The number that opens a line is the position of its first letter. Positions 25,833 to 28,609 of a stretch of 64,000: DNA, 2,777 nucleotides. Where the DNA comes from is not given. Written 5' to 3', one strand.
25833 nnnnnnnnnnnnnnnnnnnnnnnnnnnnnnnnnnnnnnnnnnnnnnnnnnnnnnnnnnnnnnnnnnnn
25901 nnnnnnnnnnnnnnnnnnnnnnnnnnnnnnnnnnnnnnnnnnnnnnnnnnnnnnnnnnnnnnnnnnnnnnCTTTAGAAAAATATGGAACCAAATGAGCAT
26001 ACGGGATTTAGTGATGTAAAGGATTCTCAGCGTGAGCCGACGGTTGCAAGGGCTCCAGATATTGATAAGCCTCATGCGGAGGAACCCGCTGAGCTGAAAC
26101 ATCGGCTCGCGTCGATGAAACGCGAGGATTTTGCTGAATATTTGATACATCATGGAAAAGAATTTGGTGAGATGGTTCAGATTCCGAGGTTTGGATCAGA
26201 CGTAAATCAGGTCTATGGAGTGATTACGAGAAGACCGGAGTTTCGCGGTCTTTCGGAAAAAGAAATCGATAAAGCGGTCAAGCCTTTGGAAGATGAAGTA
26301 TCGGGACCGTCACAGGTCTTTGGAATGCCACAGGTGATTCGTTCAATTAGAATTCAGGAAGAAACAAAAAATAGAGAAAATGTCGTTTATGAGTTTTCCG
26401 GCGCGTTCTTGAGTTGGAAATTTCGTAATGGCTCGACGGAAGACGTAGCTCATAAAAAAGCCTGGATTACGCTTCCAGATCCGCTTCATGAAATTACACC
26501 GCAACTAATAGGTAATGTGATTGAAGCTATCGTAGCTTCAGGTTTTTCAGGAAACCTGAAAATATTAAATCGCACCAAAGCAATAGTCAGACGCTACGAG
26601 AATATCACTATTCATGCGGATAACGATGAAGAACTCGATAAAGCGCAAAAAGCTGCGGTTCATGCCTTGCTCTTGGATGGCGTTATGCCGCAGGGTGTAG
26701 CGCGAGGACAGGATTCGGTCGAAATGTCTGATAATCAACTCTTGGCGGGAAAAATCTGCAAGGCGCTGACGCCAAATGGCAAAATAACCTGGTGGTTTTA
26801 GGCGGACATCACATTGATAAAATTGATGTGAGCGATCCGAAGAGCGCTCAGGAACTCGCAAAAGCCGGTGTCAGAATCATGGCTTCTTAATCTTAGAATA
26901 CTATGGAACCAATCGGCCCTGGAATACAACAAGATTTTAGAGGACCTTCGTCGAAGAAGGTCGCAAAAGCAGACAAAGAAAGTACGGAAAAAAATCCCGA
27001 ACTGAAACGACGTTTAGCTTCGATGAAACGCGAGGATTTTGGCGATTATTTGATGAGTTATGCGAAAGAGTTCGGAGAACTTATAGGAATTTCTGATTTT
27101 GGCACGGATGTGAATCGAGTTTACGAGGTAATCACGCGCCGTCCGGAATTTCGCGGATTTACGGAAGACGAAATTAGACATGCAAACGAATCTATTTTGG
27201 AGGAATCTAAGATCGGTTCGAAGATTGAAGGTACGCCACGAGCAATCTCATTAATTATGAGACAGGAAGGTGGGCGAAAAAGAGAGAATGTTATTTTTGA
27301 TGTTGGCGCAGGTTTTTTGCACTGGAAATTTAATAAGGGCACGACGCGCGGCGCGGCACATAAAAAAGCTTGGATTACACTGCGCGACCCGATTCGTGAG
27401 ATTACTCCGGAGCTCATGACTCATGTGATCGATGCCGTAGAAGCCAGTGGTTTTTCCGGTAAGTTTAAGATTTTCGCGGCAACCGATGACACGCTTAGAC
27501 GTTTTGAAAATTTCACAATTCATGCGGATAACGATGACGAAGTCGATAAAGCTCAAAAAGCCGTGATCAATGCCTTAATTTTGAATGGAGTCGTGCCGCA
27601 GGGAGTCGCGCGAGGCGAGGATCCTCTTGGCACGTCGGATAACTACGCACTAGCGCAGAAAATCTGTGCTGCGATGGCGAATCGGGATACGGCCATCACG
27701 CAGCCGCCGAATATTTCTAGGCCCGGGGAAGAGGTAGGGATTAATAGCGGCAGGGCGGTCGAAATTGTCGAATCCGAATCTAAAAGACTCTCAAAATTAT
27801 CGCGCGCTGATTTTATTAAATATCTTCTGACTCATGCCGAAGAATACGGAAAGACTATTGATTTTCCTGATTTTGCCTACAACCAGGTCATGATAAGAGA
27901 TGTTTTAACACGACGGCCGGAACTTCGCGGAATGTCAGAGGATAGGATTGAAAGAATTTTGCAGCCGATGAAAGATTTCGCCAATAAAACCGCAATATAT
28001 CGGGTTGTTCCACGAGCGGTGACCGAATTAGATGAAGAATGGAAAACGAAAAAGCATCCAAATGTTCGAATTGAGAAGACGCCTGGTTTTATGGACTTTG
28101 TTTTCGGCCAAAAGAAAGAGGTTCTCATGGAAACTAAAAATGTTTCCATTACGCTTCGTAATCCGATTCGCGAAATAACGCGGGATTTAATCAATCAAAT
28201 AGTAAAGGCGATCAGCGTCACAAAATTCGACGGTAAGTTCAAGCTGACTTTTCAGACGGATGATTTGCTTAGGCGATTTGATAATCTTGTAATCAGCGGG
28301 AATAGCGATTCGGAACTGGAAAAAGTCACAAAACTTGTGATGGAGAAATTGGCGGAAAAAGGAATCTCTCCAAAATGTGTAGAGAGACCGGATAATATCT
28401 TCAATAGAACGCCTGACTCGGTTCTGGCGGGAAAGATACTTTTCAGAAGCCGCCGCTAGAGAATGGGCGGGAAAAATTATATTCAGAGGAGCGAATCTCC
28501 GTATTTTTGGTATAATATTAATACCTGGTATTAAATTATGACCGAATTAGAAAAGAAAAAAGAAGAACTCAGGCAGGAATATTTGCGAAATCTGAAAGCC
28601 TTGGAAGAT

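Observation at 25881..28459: Tandem segmental duplication: the giant gene's 3' end plus a downstream unknown-domain gene, with the domain triplicated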

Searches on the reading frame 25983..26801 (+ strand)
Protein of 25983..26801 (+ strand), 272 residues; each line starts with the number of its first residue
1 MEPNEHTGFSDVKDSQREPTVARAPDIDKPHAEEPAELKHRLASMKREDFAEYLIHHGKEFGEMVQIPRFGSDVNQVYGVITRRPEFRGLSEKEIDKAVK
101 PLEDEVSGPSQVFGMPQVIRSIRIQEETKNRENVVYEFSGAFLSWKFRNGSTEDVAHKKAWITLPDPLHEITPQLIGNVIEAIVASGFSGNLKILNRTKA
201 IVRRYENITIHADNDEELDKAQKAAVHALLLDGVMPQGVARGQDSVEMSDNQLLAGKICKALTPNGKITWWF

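Call 11: search_protein_families(library=pfam, proteins=[window:25983-26801:+], max_evalue=0.01)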
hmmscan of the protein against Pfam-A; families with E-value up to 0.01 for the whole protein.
window:25983-26801:+ (272 aa): 0 families

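Call 12: search_protein_families(library=ncbifam, proteins=[window:25983-26801:+], max_evalue=0.01)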
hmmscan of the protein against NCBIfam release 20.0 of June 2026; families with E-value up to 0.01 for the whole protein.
window:25983-26801:+ (272 aa): 0 families

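Call 18: search_solved_structures(query=A2, max_evalue=10)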
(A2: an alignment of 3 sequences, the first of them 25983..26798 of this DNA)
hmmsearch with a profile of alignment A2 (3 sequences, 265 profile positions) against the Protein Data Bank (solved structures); distinct sequences matched with E-value up to 10: 2.
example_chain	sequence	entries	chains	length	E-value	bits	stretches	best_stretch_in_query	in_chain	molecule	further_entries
3qi3_A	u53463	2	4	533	0.62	12.3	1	42-112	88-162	High affinity cGMP-specific 3',5'-cyclic phosphodiesterase 9A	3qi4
4qge_A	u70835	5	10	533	0.62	12.3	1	42-112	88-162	Phosphodiesterase 9A | High affinity cGMP-specific 3',5'-cyclic phosphodiesterase 9A | Isoform PDE9A2 of High affinity cGMP-specific 3',5'-cyclic phosphodiester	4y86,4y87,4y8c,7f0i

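Call 19: search_protein_families(library=pfam, proteins=[window:25983-26801:+], max_evalue=10)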
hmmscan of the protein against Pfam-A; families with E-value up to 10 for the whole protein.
window:25983-26801:+ (272 aa): 2 families
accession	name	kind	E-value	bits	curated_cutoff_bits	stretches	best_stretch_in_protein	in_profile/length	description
PF11148.14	DUF2922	-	0.12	12.8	25.5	1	155-187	11-43/69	Protein of unknown function (DUF2922)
PF01729.25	QRPTase_C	-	0.12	12.5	23.1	1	191-251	66-126/169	Quinolinate phosphoribosyl transferase, C-terminal domain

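Call 21: predict_structure(alignment_id=A2)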
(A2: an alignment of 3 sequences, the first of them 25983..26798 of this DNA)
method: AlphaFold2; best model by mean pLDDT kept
length: 272 residues; sequences in the alignment: 3
mean_pLDDT: 61.0   pTM: 0.48
mean pLDDT of the five models: 61.0, 59.1, 58.0, 53.8, 44.7
residues with pLDDT >= 90: 10; 70-90: 81; 50-70: 96; < 50: 85
segments of 3 or more residues with pLDDT < 50: 1-32, 89-96, 98-114, 151-155, 198-205, 244-247, 264-272
pLDDT, mean of each block of 10 residues (from residue 1): 32 33 34 55 62 63 59 61 52 47 35 53 80 77 75 56 71 87 88 65 58 84 89 78 50 61 48 35
secondary structure, 60 per line:
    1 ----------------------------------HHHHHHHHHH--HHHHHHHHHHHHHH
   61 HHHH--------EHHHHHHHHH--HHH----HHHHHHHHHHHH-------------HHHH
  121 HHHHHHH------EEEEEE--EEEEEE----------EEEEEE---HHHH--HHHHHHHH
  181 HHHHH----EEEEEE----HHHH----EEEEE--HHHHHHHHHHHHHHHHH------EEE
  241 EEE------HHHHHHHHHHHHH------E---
elements in order: H35-44 H47-64 H74-82 H92-103 H117-127 E134-139 E142-147 E158-163 H167-170 H173-185 E190-195 H200-203 E208-212 H215-231 E238-243 H250-262
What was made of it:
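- Tried and rejected: The first model, built from a 3-sequence alignment, was too poor to use (pLDDT 61, call 21).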

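Call 22: search_protein_representatives(alignment_id=A2)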
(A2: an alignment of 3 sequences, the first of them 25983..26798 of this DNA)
Query: 3 sequences, 265 profile positions. Proteins with E-value up to 0.001 (for the whole library): 46; up to 1e-10: 18; up to 1e-30: 5. The best 46 are listed.
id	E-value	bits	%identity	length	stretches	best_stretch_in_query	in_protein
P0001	9.3e-265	890.4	-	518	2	1-265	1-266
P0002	2.0e-138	476.2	-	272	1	1-265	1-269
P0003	7.6e-59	215.3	-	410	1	35-260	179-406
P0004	3.8e-36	140.9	-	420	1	14-258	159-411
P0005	1.8e-34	135.4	-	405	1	18-258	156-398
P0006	2.2e-26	108.9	-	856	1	31-260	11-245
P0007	1.0e-17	80.5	-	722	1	40-260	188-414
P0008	1.8e-17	79.7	-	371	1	36-257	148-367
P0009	7.6e-16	74.3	-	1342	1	22-258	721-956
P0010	8.8e-16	74.1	-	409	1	11-260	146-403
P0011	1.5e-15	73.3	-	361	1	30-256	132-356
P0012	8.3e-14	67.6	-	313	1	25-259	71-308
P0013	2.7e-13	66.0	-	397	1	27-259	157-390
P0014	9.4e-13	64.2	-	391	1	25-260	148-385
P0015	6.6e-12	61.4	-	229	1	71-257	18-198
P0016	1.1e-11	60.7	-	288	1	13-257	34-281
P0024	1.4e-08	50.5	-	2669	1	67-262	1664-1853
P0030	4.6e-06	42.2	-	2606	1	127-231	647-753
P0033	9.2e-06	41.3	-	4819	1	21-258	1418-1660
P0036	3.0e-05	39.6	-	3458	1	129-256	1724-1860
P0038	6.9e-05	38.4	-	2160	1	70-233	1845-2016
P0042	2.3e-04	36.7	-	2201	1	27-258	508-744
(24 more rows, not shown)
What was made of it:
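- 46 hits at E<=1e-3 in 1.84e9 representatives (call 22). The family is rare rather than expanded: 46 clusters in 1.84e9 (call 22).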

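Call 27: search_protein_families(library=pfam, alignment_id=A3, max_evalue=0.001)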
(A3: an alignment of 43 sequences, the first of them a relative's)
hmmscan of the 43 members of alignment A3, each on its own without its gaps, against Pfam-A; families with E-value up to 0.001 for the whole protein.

A. member 1, P0003 (410 aa): 0 families

B. families by the number of members that match (of 43 scanned): 10 families
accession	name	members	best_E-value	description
PF18796.6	LPD1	1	3.6e-15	Large polyvalent protein-associated domain 1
PF18838.6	LPD23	1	7.6e-13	Large polyvalent protein associated domain 23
PF00583.31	Acetyltransf_1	1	3.1e-10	Acetyltransferase (GNAT) family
PF13673.13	Acetyltransf_10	1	2.7e-07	Acetyltransferase (GNAT) domain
PF08281.18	Sigma70_r4_2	1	4.4e-06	Sigma-70, region 4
PF18760.7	ART-PolyVal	1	6.3e-06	ADP-Ribosyltransferase in polyvalent proteins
PF13508.13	Acetyltransf_7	1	1e-05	Acetyltransferase (GNAT) domain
PF13441.11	Gly-zipper_YMGG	1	0.00017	YMGG-like Gly-zipper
PF13488.11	Gly-zipper_Omp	1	0.00042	Glycine zipper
PF04545.22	Sigma70_r4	1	0.00091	Sigma-70, region 4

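Call 57: find_encoding_contigs(protein=P0004, flank=10000, max_places=3)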
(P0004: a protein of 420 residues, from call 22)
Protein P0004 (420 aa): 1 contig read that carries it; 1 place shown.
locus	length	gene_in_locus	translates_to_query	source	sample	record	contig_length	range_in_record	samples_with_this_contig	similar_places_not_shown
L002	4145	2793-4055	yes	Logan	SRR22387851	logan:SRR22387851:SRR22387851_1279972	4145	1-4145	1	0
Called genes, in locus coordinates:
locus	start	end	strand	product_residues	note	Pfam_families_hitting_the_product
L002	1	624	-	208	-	?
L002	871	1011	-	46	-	-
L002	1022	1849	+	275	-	PF00795:CN_hydrolase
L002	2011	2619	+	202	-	-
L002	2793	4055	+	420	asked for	-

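Call 58: find_encoding_contigs(protein=P0005, flank=10000, max_places=3)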
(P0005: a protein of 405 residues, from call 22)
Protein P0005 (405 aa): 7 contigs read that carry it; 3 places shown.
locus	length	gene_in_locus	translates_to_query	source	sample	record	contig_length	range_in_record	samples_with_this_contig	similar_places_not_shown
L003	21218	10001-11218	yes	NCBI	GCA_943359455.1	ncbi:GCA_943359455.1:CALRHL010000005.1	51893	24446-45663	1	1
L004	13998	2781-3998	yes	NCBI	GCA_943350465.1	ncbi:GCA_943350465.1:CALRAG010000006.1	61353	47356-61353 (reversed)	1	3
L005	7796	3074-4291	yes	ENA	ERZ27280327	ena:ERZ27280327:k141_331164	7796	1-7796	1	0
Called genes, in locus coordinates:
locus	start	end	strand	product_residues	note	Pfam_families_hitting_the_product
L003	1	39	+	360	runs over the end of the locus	PF11104:PilM_2, PF06723:MreB_Mbl (faint), PF14450:FtsA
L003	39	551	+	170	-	PF07963:N_methyl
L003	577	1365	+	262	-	PF06750:A24_N_bact, PF01478:Peptidase_A24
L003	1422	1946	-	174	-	-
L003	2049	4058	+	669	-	PF22745:Nlig-Ia, PF01653:DNA_ligase_aden, PF03120:OB_DNA_ligase, PF03119:DNA_ligase_ZBD, PF12826:HHH_2, PF14520:HHH_5, PF00533:BRCT, PF12738:PTCB-BRCT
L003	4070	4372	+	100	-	PF02686:GatC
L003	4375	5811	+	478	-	PF01425:Amidase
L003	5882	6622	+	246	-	PF01790:LGT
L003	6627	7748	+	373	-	PF10706:Aminoglyc_resit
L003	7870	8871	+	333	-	-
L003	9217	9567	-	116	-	PF02452:PemK_toxin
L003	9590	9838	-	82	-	-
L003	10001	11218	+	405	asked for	-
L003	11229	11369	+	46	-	-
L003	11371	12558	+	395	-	-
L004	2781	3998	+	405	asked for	-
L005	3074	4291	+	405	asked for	-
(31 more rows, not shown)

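Call 67: search_protein_families(library=pfam, proteins=[P0033, P0036, P0009], max_evalue=0.001)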
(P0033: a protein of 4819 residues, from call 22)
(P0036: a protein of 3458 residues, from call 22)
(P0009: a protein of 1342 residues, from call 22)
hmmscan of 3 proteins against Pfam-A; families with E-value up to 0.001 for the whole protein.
P0033 (4819 aa): 2 families
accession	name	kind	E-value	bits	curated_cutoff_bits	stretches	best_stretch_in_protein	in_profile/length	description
PF18796.6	LPD1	-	3.6e-15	56.2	27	1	3448-3516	4-77/78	Large polyvalent protein-associated domain 1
PF08281.18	Sigma70_r4_2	-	4.4e-06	26.7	25.7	1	3735-3778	3-47/54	Sigma-70, region 4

P0036 (3458 aa): 0 families

P0009 (1342 aa): 0 families
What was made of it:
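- On Polyvalent-protein module: LPD1 is found in one family giant (call 67) and LPD23 in one member of the family-wide scan (call 27).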

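Call 68: search_protein_families(library=pfam, proteins=[P0024, P0030, P0038, P0042], max_evalue=0.001)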
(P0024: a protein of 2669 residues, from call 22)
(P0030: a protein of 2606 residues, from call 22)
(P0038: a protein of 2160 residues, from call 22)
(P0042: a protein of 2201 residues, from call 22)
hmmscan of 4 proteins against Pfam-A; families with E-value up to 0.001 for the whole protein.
P0024 (2669 aa): 1 family
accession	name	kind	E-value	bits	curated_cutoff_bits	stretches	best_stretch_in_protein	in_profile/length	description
PF18760.7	ART-PolyVal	-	6.3e-06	27.4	31.2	1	2364-2461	30-140/140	ADP-Ribosyltransferase in polyvalent proteins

P0030 (2606 aa): 3 families
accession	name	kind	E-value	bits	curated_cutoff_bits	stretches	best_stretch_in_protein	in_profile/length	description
PF00583.31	Acetyltransf_1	-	3.1e-10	40.8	20.7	1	1547-1642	15-116/116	Acetyltransferase (GNAT) family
PF13673.13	Acetyltransf_10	-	2.7e-07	31.1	23.6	1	1598-1647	61-112/128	Acetyltransferase (GNAT) domain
PF13508.13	Acetyltransf_7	-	1e-05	26.2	27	1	1599-1642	39-82/84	Acetyltransferase (GNAT) domain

P0038 (2160 aa): 0 families

P0042 (2201 aa): 2 families
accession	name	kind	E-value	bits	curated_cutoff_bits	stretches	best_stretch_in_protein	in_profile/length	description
PF13441.11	Gly-zipper_YMGG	-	0.00017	21.7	28.9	1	1765-1805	6-44/45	YMGG-like Gly-zipper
PF13488.11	Gly-zipper_Omp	-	0.00042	20.6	25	1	1768-1806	1-41/46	Glycine zipper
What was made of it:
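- On Polyvalent-protein module: ART-PolyVal scores below its cutoff (call 68).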

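Call 78: find_encoding_contigs(protein=P0010, flank=8000, max_places=2)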
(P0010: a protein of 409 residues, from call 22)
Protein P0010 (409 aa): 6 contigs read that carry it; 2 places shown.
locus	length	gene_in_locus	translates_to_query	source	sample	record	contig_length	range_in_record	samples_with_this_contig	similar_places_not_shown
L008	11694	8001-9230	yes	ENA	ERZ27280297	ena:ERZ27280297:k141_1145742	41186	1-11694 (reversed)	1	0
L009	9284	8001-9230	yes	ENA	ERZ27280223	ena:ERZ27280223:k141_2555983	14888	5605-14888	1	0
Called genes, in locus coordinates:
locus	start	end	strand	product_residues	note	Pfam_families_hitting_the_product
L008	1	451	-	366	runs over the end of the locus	PF10706:Aminoglyc_resit (weak)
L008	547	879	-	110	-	PF11750:DUF3307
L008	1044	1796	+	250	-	PF01978:TrmB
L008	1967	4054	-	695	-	PF00009:GTP_EFTU, PF03144:GTP_EFTU_D2, PF22042:EF-G_D2, PF14492:EFG_III, PF16658:RF3_C, PF03764:EFG_IV, PF00679:EFG_C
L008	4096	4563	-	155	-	PF00177:Ribosomal_S7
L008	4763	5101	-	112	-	PF00164:Ribosom_S12_S23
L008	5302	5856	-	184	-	PF01725:Ham1p_like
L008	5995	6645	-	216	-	PF02163:Peptidase_M50 (weak)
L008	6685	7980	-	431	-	PF00275:EPSP_synthase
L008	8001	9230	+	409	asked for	-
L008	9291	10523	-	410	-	-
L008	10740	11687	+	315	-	PF00872:Transposase_mut, PF10551:MULE (weak)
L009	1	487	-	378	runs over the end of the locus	PF10706:Aminoglyc_resit (weak)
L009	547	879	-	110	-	PF11750:DUF3307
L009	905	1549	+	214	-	-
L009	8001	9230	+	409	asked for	-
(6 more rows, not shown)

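Call 79: find_encoding_contigs(protein=P0016, flank=8000, max_places=2)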
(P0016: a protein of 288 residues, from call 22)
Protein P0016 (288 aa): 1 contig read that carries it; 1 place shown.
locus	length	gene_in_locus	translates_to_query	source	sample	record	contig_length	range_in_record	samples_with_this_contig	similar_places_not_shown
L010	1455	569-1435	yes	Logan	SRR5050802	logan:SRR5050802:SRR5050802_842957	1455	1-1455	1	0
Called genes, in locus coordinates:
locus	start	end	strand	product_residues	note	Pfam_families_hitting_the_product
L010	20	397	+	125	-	PF00338:Ribosomal_S10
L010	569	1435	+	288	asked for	-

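Call 80: find_encoding_contigs(protein=P0012, flank=8000, max_places=2)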
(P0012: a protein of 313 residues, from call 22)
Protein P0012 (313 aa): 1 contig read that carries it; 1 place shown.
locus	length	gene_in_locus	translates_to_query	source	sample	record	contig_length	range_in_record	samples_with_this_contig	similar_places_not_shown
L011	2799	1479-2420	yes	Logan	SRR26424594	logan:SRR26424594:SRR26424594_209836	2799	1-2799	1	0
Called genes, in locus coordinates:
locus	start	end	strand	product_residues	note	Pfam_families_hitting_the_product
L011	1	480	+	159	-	?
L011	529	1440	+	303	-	-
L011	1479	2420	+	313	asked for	-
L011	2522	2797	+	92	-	?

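Call 81: search_protein_families(library=padloc, proteins=[window:25983-26801:+], max_evalue=0.01)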
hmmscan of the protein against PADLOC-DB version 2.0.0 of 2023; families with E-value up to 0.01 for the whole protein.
window:25983-26801:+ (272 aa): 0 families
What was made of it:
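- There are no PADLOC, immunity or toxin family hits (calls 19, 81).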

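Call 82: search_protein_families(library=phrogs, proteins=[window:25983-26801:+], max_evalue=0.01)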
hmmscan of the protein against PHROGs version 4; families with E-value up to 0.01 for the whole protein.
window:25983-26801:+ (272 aa): 1 family
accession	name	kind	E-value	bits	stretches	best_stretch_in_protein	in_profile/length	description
phrog_31954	-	unknown function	0.0064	17.6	0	91-139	15-62/81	-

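Call 85: find_encoding_contigs(protein=P0002, flank=3000, max_places=10)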
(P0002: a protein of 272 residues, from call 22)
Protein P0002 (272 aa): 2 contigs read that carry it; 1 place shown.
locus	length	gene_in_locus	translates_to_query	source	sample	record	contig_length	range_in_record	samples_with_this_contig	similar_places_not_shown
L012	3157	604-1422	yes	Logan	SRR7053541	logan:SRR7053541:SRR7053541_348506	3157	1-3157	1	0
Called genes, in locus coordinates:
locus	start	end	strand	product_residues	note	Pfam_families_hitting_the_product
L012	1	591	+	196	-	?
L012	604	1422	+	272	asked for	-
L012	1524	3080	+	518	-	-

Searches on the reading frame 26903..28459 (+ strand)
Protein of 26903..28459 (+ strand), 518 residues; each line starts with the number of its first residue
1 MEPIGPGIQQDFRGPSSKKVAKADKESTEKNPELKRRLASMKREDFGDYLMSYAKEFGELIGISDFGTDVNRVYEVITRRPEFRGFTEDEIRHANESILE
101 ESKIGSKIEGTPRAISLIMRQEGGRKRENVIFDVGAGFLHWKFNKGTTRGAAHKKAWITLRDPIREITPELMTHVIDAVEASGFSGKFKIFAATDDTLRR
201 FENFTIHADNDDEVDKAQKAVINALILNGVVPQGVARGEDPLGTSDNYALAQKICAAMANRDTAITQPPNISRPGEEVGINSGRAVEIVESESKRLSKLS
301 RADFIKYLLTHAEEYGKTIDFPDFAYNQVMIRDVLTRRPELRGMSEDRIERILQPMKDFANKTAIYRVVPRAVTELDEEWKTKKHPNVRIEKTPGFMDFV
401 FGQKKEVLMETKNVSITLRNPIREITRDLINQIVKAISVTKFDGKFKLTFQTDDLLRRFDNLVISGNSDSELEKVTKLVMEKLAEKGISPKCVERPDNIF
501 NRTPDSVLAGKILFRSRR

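Call 11: search_protein_families(library=pfam, proteins=[window:26903-28459:+], max_evalue=0.01)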
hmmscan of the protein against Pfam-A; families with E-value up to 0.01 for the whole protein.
window:26903-28459:+ (518 aa): 0 families

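Call 12: search_protein_families(library=ncbifam, proteins=[window:26903-28459:+], max_evalue=0.01)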
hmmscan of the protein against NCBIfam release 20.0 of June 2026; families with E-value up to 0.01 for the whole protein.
window:26903-28459:+ (518 aa): 1 family
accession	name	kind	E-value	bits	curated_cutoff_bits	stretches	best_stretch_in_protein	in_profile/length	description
TIGR02373.1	photo_yellow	equivalog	0.00035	20.7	143.05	0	414-460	46-92/124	photoactive yellow protein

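Call 14: find_homologous_proteins(query=window:26903-28459:+, max_evalue=0.001)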
Query window:26903-28459:+ (518 aa): 1 proteins with E <= 0.001 among 8000 candidates.
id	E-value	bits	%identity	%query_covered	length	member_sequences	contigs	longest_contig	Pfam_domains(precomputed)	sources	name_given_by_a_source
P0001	0.0e+0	1153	100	100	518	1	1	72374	-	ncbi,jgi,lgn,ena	ncbi:MAG: hypothetical protein WCJ29_01550 [bacterium]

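Call 81: search_protein_families(library=padloc, proteins=[window:26903-28459:+], max_evalue=0.01)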
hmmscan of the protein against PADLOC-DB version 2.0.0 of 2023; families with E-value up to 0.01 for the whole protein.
window:26903-28459:+ (518 aa): 0 families

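Call 82: search_protein_families(library=phrogs, proteins=[window:26903-28459:+], max_evalue=0.01)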
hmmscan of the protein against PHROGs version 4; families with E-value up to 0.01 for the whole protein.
window:26903-28459:+ (518 aa): 0 families

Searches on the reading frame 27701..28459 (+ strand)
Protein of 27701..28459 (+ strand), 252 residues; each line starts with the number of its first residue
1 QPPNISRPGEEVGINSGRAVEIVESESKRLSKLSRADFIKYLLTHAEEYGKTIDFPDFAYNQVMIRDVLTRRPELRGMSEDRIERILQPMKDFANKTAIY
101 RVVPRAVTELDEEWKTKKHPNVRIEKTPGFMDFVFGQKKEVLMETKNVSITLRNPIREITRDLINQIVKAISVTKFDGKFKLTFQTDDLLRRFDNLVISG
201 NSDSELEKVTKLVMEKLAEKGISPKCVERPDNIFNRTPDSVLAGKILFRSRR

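Call 19: search_protein_families(library=pfam, proteins=[window:27701-28459:+], max_evalue=10)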
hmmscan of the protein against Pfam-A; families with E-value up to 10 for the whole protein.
window:27701-28459:+ (252 aa): 3 families
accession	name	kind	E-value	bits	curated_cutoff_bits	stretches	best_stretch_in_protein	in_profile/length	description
PF04461.18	DUF520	-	0.033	14.8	23.2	1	164-229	18-80/161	Protein of unknown function (DUF520)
PF22943.2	HTH_68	-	0.036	14.2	27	1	64-87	6-27/45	Putative helix-turn-helix domain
PF15600.11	Imm64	-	0.14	12.5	25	1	122-177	104-154/207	Immunity protein 64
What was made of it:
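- On Anti-phage defence / toxin-immunity systems: The Pfam Imm64 hit has only E 0.14 (call 19).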
